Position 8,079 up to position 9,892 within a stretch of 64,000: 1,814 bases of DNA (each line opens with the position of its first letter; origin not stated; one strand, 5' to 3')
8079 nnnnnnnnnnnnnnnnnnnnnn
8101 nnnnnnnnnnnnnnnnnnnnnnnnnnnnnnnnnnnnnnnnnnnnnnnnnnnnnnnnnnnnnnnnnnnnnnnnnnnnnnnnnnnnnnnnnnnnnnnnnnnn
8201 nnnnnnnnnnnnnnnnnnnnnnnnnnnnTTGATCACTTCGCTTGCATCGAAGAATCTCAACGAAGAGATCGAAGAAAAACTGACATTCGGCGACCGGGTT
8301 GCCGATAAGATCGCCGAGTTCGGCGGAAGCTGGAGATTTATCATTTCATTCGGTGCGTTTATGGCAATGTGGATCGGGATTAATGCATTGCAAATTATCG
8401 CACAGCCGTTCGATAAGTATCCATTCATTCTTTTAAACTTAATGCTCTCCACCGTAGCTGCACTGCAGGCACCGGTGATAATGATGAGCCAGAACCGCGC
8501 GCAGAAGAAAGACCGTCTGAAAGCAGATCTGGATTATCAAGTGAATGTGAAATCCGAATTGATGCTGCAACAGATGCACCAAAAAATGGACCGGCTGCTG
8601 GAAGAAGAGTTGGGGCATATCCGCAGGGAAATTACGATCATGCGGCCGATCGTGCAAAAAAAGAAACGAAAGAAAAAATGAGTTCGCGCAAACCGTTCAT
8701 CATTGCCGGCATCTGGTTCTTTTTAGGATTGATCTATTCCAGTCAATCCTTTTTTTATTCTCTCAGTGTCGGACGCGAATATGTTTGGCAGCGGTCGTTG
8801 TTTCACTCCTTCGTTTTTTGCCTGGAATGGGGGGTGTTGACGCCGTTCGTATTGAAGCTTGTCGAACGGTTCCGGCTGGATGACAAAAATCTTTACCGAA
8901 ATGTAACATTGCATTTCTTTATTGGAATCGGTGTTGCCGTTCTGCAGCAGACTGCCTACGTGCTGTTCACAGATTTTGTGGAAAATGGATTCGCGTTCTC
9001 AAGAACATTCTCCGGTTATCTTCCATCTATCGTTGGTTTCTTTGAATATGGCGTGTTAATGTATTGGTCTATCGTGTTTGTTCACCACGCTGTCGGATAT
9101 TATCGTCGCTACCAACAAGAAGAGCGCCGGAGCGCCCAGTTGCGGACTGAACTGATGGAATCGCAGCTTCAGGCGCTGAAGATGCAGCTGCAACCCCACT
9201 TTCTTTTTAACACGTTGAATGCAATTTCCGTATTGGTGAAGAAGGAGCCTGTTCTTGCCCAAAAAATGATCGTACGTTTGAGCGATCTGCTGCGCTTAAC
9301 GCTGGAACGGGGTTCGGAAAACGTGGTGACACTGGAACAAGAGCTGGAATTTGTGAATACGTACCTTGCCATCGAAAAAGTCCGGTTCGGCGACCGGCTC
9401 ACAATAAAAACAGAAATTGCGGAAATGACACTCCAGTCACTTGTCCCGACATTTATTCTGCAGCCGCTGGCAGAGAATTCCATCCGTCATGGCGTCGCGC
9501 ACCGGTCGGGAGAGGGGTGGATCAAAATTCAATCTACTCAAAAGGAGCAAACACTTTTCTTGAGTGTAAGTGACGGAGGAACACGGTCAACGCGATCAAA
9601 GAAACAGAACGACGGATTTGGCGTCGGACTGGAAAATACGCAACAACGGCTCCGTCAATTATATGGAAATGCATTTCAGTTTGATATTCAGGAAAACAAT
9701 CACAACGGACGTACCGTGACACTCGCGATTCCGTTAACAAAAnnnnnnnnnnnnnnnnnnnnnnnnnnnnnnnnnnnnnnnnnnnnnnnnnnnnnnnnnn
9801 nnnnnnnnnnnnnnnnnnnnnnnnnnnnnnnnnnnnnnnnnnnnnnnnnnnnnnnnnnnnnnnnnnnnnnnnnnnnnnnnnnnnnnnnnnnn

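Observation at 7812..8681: cNMP-binding::DUF1003 membrane protein translationally coupled to a LytS-type kinase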

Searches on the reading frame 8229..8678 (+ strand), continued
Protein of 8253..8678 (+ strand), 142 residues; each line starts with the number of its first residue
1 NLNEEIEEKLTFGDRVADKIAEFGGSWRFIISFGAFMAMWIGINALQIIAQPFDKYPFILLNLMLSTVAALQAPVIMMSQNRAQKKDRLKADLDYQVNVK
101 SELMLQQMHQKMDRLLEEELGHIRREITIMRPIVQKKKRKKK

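Call 50: search_protein_families(library=pfam, alignment_id=A4, max_evalue=5)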
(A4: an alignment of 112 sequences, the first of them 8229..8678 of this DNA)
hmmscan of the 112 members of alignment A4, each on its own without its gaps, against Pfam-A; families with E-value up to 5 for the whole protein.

A. member 1, window:8229-8678:+ (150 aa): 5 families
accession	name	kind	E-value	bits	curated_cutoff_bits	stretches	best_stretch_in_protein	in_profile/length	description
PF06210.16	DUF1003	-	1.3e-37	128.6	27.4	1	32-127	1-96/103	Protein of unknown function (DUF1003)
PF00210.30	Ferritin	-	0.034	14.5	24.5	0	103-133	21-50/142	Ferritin-like domain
PF20003.4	fvmX5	-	0.079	13.2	24.2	1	89-145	105-157/187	FtsH ternary system domain X5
PF08391.16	Ly49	-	0.11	13.5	31.5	1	67-133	13-82/119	Ly49-like protein, N-terminal region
PF13314.11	DUF4083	-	3.4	8.1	25.4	0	112-125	39-52/57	Domain of unknown function (DUF4083)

B. families by the number of members that match (of 112 scanned): 112 families (the first 25 are shown)
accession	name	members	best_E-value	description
PF06210.16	DUF1003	112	5e-44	Protein of unknown function (DUF1003)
PF06705.16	SF-assemblin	20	0.004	SF-assemblin/beta giardin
PF00027.35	cNMP_binding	11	1.3e-23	Cyclic nucleotide-binding domain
PF08391.16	Ly49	8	0.11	Ly49-like protein, N-terminal region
PF13491.11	FtsK_4TM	7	0.0025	4TM region of DNA translocase FtsK/SpoIIIE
PF14970.11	TEDC1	5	8e-05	Tubulin epsilon and delta complex protein 1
PF25592.1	DUF7937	5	0.019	Domain of unknown function (DUF7937)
PF04120.17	Iron_permease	5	0.41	Low affinity iron permease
PF13974.11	YebO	4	0.01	YebO-like protein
PF04423.19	Rad50_zn_hook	4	0.022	Rad50 zinc hook motif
PF20003.4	fvmX5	4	0.024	FtsH ternary system domain X5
PF06736.16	TMEM175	4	0.045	Endosomal/lysosomal potassium channel TMEM175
PF06424.17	PRP1_N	4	0.4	PRP1 splicing factor, N-terminal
PF00029.24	Connexin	3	0.018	Connexin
PF21957.2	Zn_ribbon_16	3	0.028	Zinc beta-ribbon finger, putative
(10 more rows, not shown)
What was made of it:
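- On Fet4-like low-affinity iron permease (PF04120): 5 of 112 DUF1003 proteins give sub-threshold hits, best E 0.41 (call 50).
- There is a recurrent sub-threshold Pfam match to PF04120, low-affinity iron permease (5 of 112 members, best E 0.41; call 50).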

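Call 55: search_dna_similar(query=window:8259-8678:+, collection=plasmids, mode=protein, max_evalue=10, max_rows=60, rows=spread)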
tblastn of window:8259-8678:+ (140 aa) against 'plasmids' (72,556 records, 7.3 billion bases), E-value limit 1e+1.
Records with a match: 208; places in all: 216; records where one place covers at least 80% of the query: 141.
Best place of each record, by identity: 60-80% 2; <60% 206.
By first word of the organism name: Sinorhizobium 82; Rhizobium 15; Burkholderia 10; Agrobacterium 8; Paraburkholderia 7; Apilactobacillus 5; Rhodococcus 5; Pseudochrobactrum 4; Loigolactobacillus 4; Bradyrhizobium 4; and 41 more.
By predicted mobility (MOB-suite, as given by PLSDB): non-mobilizable 93; mobilizable 66; conjugative 49.
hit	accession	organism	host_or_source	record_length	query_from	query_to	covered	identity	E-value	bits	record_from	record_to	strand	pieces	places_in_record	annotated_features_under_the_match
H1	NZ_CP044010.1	Rhizobium sp. BG6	Prosopis cineraria,pure bacterial ...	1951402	2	114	81%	60.2%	5e-39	145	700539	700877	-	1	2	none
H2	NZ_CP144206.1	Sinorhizobium chiapasense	mixed culture,rhizosphere soil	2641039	1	118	84%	55.1%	1e-37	142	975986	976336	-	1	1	none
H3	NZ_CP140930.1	Sinorhizobium medicae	Medicago lupulina,whole organism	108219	1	118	84%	54.2%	2e-35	135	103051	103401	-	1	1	DUF1003 domain-containing protein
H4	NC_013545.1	Sinorhizobium meliloti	isolated from an indigenous ...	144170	1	118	84%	54.2%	2e-35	135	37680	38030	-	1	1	DUF1003 domain-containing protein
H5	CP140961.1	Sinorhizobium meliloti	Medicago lupulina,whole organism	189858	1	118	84%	54.2%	2e-35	135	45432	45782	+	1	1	DUF1003 domain-containing protein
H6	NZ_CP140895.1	Sinorhizobium medicae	Medicago lupulina,whole organism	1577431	1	118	84%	54.2%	2e-35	135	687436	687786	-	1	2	record has no annotation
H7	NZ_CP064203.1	Acinetobacter baumannii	Homo sapiens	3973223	3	122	86%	52.8%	1e-39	147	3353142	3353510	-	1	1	none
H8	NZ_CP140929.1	Sinorhizobium medicae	Medicago lupulina,whole organism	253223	1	118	84%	53.4%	8e-34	130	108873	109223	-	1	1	DUF1003 domain-containing protein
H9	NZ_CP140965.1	Sinorhizobium medicae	Medicago lupulina,whole organism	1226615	1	126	90%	50.0%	3e-25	106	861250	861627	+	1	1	record has no annotation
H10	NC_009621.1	Sinorhizobium medicae WSM419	-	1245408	1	126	90%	50.0%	7e-25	105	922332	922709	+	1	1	record has no annotation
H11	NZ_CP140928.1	Sinorhizobium medicae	Medicago lupulina,whole organism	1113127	1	126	90%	50.0%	9e-25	105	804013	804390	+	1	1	record has no annotation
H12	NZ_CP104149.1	Sinorhizobium medicae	Trigonella foenum-graecum,cell culture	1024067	1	126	90%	50.0%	1e-24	104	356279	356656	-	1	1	record has no annotation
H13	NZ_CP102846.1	Microvirga terrae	soil,soil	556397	1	118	84%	52.5%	1e-34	133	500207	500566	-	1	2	DUF1003 domain-containing protein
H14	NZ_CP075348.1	Pseudochrobactrum algeriensis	Bos taurus,cell culture,lymph nodes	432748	1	119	85%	51.3%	1e-35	135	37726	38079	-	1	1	DUF1003 domain-containing protein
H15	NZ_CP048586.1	Agrobacterium pusense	walnut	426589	1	118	84%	51.7%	1e-25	107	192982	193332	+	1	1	DUF1003 domain-containing protein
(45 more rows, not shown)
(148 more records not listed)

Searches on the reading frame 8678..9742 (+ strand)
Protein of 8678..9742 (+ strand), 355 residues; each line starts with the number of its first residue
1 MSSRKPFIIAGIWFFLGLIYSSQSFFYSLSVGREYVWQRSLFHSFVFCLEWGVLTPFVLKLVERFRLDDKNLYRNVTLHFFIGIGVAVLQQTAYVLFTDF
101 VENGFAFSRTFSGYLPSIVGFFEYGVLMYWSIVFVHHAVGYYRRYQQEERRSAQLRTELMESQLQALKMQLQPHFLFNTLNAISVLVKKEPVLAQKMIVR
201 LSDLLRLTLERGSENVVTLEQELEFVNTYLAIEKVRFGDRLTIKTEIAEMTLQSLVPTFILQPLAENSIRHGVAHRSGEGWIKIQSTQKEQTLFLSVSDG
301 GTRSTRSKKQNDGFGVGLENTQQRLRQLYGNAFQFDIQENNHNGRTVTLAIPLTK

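Call 3: search_protein_families(library=pfam, proteins=[window:8678-9742:+], max_evalue=0.01)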
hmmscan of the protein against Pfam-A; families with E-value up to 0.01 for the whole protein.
window:8678-9742:+ (355 aa): 2 families
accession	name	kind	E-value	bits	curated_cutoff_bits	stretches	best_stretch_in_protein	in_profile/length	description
PF06580.19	His_kinase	-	2.2e-28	98.8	25.2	1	163-241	2-81/81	Histidine kinase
PF02518.31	HATPase_c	-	1e-06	29.6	26.4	1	260-354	9-110/111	Histidine kinase-, DNA gyrase B-, and HSP90-like ATPase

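Call 4: search_protein_families(library=ncbifam, proteins=[window:8678-9742:+], max_evalue=0.01)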
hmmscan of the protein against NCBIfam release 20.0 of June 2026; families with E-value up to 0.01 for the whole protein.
window:8678-9742:+ (355 aa): 0 families

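Call 38: find_related_loci(query=window:8678-9742:+, collection=metagenome_contigs, flank=5000)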
Query window:8678-9742:+ (355 aa) in metagenome_contigs; peptide patterns used: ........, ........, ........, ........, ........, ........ (x = any residue, [..] = any of these).
121 stretches matched a pattern; 8 encode a relative of the query (tblastn E <= 1e-3); 8 distinct loci.
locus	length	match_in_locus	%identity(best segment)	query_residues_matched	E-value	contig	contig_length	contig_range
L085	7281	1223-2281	72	1-353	1e-175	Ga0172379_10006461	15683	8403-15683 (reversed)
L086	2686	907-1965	66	1-353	6e-167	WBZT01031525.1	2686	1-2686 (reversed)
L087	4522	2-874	75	65-355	4e-154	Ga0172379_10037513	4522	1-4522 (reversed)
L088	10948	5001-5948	31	14-354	9e-35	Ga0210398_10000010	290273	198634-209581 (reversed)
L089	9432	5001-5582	40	154-354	2e-32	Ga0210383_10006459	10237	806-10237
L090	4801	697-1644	30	14-354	1e-32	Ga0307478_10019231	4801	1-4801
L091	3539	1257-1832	41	156-354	4e-32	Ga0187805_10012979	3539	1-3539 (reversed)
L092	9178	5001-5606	32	129-330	7e-19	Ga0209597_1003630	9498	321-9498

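Call 52: search_protein_families(library=padloc, proteins=[window:8678-9742:+], max_evalue=0.01)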
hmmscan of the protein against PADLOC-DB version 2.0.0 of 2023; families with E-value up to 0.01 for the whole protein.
window:8678-9742:+ (355 aa): 0 families
